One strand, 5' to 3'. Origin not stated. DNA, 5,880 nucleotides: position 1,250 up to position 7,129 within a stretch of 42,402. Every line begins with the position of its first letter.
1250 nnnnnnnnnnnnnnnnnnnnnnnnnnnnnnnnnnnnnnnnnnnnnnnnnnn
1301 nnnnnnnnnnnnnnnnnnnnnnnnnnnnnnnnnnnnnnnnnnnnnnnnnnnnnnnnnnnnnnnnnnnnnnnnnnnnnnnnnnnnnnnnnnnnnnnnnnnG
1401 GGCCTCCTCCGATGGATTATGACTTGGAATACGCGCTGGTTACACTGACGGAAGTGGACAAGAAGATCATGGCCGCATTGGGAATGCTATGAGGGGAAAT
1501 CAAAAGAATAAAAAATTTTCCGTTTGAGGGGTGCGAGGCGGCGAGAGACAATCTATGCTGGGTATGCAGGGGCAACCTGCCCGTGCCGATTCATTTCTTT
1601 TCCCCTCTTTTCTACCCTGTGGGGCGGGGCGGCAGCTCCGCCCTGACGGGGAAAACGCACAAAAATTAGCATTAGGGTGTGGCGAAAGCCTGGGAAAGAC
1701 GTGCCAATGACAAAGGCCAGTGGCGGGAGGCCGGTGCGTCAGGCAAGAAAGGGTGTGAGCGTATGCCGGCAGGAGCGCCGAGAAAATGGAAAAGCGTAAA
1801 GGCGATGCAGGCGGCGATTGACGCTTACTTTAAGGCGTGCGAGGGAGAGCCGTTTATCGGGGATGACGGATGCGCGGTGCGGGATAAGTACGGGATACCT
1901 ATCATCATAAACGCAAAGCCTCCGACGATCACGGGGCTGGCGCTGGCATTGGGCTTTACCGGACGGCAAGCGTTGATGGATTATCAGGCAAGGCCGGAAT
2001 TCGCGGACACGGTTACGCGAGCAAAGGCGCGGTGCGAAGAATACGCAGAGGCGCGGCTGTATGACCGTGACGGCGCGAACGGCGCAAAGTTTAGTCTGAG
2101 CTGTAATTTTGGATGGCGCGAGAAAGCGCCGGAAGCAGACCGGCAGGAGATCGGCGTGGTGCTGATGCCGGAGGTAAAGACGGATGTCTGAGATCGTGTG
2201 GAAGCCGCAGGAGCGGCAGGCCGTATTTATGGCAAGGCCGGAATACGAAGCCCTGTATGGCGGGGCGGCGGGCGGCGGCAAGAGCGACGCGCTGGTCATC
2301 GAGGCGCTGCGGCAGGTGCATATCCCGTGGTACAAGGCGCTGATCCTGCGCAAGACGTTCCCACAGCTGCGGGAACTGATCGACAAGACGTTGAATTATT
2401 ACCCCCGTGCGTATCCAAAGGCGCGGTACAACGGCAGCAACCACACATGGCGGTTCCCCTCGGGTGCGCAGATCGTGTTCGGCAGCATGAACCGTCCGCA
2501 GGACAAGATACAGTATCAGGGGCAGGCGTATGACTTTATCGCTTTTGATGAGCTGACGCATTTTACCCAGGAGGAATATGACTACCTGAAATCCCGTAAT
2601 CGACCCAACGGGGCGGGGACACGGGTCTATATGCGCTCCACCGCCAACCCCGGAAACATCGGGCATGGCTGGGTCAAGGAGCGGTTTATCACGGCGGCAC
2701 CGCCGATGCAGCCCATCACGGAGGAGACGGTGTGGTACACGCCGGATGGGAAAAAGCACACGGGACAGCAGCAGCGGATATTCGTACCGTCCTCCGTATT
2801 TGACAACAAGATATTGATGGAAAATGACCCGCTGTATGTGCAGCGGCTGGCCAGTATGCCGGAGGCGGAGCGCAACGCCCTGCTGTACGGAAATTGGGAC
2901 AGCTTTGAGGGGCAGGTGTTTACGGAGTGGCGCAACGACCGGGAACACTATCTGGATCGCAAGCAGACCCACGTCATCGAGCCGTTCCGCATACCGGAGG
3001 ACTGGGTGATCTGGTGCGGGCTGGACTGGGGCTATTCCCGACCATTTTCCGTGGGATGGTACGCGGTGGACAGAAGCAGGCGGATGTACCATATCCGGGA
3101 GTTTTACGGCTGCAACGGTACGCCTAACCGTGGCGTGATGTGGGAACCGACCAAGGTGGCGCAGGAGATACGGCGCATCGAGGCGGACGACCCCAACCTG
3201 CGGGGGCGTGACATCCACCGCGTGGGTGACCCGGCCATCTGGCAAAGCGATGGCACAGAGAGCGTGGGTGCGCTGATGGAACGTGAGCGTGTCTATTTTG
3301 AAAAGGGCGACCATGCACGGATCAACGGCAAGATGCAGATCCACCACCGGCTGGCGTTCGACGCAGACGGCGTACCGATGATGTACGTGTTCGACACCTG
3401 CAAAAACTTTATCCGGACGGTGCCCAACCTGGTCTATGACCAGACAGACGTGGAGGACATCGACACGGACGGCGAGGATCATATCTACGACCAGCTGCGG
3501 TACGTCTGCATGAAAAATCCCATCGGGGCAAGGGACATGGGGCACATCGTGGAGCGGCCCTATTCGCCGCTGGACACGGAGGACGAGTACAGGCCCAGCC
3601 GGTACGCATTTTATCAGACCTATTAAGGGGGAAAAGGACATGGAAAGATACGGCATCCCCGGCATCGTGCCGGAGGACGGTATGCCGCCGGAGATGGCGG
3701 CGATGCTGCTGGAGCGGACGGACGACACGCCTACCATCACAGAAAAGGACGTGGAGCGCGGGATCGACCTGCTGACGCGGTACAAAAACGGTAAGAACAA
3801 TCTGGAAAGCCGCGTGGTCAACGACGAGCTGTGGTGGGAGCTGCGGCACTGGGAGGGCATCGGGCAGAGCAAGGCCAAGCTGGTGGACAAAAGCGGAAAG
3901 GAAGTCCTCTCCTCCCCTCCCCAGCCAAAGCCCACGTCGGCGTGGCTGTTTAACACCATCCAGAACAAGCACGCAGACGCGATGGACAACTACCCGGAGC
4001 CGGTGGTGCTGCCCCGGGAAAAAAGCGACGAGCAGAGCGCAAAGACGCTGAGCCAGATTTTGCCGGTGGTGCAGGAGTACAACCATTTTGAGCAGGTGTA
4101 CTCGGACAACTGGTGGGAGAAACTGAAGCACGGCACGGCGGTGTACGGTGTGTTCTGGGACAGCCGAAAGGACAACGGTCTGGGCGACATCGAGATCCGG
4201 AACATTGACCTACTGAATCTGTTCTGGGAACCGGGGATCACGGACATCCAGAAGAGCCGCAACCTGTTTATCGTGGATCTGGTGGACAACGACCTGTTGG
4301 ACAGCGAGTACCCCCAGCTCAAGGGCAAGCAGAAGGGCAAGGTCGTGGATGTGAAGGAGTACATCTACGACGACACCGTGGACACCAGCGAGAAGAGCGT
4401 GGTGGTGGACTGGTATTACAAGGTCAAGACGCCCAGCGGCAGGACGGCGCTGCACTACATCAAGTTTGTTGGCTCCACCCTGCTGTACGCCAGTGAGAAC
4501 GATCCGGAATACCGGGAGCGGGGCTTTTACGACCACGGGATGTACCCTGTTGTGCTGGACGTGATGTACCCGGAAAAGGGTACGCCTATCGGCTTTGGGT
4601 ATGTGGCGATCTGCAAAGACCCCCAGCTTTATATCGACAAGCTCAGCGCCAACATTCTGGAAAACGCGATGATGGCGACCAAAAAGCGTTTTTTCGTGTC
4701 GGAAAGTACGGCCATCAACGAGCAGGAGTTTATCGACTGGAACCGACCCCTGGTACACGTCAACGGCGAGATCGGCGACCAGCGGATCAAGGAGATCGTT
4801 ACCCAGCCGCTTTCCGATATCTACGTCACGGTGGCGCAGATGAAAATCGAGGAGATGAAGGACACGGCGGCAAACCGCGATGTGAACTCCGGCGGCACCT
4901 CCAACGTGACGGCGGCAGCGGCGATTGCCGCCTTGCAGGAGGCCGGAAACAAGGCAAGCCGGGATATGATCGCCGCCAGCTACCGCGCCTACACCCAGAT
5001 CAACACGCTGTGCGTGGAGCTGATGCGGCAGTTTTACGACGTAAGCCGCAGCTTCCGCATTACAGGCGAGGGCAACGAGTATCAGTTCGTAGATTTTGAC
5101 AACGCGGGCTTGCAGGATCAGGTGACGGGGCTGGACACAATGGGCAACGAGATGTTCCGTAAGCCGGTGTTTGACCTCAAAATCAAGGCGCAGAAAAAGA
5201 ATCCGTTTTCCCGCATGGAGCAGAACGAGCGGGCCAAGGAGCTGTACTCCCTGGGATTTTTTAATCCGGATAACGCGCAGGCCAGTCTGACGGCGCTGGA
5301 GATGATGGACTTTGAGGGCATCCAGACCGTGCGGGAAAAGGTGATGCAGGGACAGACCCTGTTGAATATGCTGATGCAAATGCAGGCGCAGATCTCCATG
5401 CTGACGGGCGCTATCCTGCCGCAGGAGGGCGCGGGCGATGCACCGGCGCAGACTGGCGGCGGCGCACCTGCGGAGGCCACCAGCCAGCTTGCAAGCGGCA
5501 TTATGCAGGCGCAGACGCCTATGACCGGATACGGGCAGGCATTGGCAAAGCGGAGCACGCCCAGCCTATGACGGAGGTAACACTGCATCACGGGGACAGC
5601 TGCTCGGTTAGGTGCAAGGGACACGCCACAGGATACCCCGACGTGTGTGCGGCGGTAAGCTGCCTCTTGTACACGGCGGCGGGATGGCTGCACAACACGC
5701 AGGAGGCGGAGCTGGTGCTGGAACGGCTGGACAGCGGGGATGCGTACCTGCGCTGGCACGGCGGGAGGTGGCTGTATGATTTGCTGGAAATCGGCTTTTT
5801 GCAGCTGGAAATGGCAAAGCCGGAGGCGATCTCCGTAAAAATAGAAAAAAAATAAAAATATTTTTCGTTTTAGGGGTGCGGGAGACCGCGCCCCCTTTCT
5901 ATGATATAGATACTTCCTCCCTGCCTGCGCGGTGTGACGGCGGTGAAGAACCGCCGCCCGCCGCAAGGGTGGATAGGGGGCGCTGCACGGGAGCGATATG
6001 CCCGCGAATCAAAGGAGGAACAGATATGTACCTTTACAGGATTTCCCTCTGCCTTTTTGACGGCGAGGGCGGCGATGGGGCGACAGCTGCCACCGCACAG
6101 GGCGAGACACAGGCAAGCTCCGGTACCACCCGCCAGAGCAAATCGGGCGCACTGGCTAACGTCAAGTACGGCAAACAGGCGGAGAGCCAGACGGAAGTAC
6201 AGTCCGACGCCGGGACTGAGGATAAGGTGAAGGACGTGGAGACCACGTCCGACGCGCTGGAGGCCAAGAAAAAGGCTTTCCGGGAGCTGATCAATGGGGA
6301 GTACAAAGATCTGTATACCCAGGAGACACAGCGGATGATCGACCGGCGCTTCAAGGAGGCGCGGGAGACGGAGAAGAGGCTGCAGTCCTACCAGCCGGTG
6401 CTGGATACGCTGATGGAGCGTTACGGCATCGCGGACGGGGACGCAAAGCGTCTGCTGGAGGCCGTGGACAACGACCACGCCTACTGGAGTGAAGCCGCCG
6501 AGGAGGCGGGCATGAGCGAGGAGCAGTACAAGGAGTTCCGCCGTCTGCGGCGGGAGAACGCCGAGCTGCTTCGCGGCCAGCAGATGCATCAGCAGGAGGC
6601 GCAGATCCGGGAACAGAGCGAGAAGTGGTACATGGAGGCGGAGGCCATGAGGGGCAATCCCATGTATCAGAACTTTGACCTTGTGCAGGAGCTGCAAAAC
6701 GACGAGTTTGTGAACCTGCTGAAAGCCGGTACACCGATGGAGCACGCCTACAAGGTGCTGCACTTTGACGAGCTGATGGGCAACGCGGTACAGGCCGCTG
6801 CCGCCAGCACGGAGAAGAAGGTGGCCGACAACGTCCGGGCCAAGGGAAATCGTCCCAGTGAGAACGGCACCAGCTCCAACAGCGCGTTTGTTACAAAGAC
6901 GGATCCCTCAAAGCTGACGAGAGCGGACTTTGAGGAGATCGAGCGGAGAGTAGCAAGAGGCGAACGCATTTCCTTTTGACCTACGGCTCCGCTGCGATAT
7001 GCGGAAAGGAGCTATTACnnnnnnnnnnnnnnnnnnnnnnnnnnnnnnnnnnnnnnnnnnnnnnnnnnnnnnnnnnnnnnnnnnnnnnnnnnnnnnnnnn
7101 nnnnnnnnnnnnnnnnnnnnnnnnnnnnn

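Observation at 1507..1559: Near-identical ~32-nt box followed by a spaced TCTATG element precedes both late-operon segments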

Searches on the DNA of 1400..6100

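Call 51: search_rna_families(source=window, start=1400, end=6100, threshold=evalue, max_evalue=1)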
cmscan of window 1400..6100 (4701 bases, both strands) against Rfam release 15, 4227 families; matches with E-value up to 1: 0.
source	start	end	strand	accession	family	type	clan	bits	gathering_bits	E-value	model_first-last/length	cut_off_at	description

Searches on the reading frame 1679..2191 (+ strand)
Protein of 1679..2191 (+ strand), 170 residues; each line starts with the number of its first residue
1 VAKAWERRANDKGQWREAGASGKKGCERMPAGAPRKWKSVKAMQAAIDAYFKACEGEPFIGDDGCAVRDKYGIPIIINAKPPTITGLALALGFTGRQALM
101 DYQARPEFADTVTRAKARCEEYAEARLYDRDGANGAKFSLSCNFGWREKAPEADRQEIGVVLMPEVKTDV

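Call 13: search_protein_families(library=phrogs, proteins=[window:1679-2191:+], max_evalue=0.01)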
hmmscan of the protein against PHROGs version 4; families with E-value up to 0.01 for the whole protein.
window:1679-2191:+ (170 aa): 2 families
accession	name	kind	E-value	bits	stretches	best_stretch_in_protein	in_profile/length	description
phrog_606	-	head and packaging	6.5e-20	72.8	1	27-150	15-134/167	terminase small subunit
phrog_3064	-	head and packaging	3.4e-05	24.4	1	27-161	35-162/175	terminase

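Call 14: search_protein_families(library=pfam, proteins=[window:1679-2191:+], max_evalue=0.01)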
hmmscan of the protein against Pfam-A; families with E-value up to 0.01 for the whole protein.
window:1679-2191:+ (170 aa): 1 family
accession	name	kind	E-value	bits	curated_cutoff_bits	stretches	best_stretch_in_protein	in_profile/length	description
PF16677.11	GP3_package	-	2.9e-20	72.8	29.4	1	32-149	1-102/105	DNA-packaging protein gp3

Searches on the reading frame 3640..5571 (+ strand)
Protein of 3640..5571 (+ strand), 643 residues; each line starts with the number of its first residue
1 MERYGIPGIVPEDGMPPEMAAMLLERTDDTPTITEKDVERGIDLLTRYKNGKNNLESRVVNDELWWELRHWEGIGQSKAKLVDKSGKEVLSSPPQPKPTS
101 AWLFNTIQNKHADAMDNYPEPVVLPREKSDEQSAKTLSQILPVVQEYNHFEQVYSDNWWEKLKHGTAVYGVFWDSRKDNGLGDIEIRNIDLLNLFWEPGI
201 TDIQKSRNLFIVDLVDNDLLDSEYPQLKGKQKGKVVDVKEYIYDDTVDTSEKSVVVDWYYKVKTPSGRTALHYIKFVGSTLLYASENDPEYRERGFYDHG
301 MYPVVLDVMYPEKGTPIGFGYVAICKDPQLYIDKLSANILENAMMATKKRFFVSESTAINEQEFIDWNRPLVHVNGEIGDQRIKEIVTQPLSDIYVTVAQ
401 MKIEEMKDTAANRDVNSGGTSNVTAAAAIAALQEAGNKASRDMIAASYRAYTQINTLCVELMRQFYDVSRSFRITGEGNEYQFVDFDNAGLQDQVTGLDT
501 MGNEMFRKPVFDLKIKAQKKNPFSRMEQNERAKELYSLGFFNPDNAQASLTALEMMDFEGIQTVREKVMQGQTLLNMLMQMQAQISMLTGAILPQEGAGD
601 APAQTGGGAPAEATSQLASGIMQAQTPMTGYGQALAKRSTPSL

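Call 13: search_protein_families(library=phrogs, proteins=[window:3640-5571:+], max_evalue=0.01)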
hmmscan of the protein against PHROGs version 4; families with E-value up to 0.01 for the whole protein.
window:3640-5571:+ (643 aa): 1 family
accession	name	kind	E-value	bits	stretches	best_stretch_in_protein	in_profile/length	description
phrog_156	-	head and packaging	6.4e-86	290.2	1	97-585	52-584/681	portal protein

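Call 14: search_protein_families(library=pfam, proteins=[window:3640-5571:+], max_evalue=0.01)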
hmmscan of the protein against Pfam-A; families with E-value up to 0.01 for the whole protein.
window:3640-5571:+ (643 aa): 1 family
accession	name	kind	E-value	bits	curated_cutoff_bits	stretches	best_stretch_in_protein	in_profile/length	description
PF16510.12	P22_portal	-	2.3e-31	109.4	26.1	1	116-584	64-561/594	Phage P22-like portal protein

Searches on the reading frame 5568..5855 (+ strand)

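Call 13: search_protein_families(library=phrogs, proteins=[window:5568-5855:+], max_evalue=0.01)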
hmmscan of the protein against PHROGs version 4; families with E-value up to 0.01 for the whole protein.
window:5568-5855:+ (95 aa): 1 family
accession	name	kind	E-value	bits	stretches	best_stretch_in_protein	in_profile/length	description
phrog_4478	-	other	1.6e-05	26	1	1-91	1-99/102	peptidase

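Call 14: search_protein_families(library=pfam, proteins=[window:5568-5855:+], max_evalue=0.01)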
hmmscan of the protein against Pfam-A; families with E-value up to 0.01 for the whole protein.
window:5568-5855:+ (95 aa): 1 family
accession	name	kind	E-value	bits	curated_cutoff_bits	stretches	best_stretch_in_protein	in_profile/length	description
PF04327.17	Peptidase_Prp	-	1.1e-06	29.3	27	1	1-88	1-89/90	Cysteine protease Prp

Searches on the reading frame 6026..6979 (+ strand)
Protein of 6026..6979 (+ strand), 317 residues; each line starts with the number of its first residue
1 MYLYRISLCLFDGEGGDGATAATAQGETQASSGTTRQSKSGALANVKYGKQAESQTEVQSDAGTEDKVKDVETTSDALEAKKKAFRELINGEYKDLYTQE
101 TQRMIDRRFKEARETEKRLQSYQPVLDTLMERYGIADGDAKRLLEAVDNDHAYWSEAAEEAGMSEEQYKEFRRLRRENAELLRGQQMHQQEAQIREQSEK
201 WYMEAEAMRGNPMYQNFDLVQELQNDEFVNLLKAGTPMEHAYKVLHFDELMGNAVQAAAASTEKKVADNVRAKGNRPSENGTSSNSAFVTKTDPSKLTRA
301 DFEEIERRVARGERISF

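Call 13: search_protein_families(library=phrogs, proteins=[window:6026-6979:+], max_evalue=0.01)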
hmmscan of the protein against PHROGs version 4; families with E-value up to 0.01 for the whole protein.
window:6026-6979:+ (317 aa): 1 family
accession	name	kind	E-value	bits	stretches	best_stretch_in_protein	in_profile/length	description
phrog_13908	-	unknown function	4.7e-88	296.3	1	4-317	2-292/294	-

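Call 14: search_protein_families(library=pfam, proteins=[window:6026-6979:+], max_evalue=0.01)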
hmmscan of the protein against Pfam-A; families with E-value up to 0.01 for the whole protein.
window:6026-6979:+ (317 aa): 0 families
